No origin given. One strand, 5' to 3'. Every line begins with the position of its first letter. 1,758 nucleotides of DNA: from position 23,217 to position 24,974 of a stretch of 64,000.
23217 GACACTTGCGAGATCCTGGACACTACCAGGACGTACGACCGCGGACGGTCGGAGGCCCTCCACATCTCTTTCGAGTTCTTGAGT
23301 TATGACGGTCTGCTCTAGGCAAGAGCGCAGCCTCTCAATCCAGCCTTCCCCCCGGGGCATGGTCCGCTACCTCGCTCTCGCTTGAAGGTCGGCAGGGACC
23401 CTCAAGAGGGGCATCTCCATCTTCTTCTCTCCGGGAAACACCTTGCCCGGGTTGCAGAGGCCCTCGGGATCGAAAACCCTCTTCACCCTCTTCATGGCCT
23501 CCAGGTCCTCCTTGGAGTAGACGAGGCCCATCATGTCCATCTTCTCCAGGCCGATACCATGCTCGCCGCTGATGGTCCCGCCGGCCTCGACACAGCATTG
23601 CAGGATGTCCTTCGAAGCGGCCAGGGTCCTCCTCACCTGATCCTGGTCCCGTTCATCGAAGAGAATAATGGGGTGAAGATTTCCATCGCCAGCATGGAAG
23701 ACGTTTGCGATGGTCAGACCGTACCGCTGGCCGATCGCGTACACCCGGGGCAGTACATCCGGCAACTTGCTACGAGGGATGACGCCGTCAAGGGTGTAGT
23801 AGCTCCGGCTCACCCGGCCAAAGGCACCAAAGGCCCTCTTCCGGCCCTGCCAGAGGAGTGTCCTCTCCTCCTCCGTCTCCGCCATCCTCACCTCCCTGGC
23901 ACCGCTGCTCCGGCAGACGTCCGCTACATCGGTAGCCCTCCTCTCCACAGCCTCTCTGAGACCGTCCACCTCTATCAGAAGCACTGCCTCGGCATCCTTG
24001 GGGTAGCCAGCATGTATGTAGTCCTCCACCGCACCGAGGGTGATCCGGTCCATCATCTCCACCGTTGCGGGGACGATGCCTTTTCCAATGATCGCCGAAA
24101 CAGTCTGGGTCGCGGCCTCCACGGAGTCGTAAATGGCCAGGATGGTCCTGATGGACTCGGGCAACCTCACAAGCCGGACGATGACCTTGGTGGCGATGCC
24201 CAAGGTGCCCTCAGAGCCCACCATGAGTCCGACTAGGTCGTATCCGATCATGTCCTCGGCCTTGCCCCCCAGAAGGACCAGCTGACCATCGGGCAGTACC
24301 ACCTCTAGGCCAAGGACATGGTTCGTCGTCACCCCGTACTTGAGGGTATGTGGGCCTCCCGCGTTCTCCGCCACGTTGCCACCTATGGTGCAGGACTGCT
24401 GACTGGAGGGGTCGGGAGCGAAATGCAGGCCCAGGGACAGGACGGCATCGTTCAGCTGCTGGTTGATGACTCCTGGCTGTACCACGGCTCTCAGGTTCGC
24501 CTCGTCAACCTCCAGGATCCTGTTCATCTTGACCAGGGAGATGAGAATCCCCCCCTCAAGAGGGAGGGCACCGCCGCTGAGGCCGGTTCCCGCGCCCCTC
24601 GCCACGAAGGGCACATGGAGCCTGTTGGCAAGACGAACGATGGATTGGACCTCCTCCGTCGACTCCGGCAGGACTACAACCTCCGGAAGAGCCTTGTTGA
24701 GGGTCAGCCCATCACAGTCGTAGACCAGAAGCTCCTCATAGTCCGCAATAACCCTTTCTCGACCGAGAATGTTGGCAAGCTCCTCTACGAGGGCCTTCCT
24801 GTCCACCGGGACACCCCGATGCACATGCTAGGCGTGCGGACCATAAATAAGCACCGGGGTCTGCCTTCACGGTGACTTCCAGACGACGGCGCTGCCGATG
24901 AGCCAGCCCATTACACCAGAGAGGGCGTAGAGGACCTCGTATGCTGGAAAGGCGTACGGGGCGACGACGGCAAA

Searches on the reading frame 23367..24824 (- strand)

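Call 17: search_protein_families(library=pfam, proteins=[window:23367-24824:-], max_evalue=0.01)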
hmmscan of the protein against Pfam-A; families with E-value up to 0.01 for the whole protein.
window:23367-24824:- (485 aa): 2 families
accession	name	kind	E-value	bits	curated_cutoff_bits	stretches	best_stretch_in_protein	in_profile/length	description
PF02913.24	FAD-oxidase_C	-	6.7e-72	242.6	21.2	1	221-462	1-248/248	FAD linked oxidases, C-terminal domain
PF01565.28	FAD_binding_4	-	1.8e-43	148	26.4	1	47-183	1-136/139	FAD binding domain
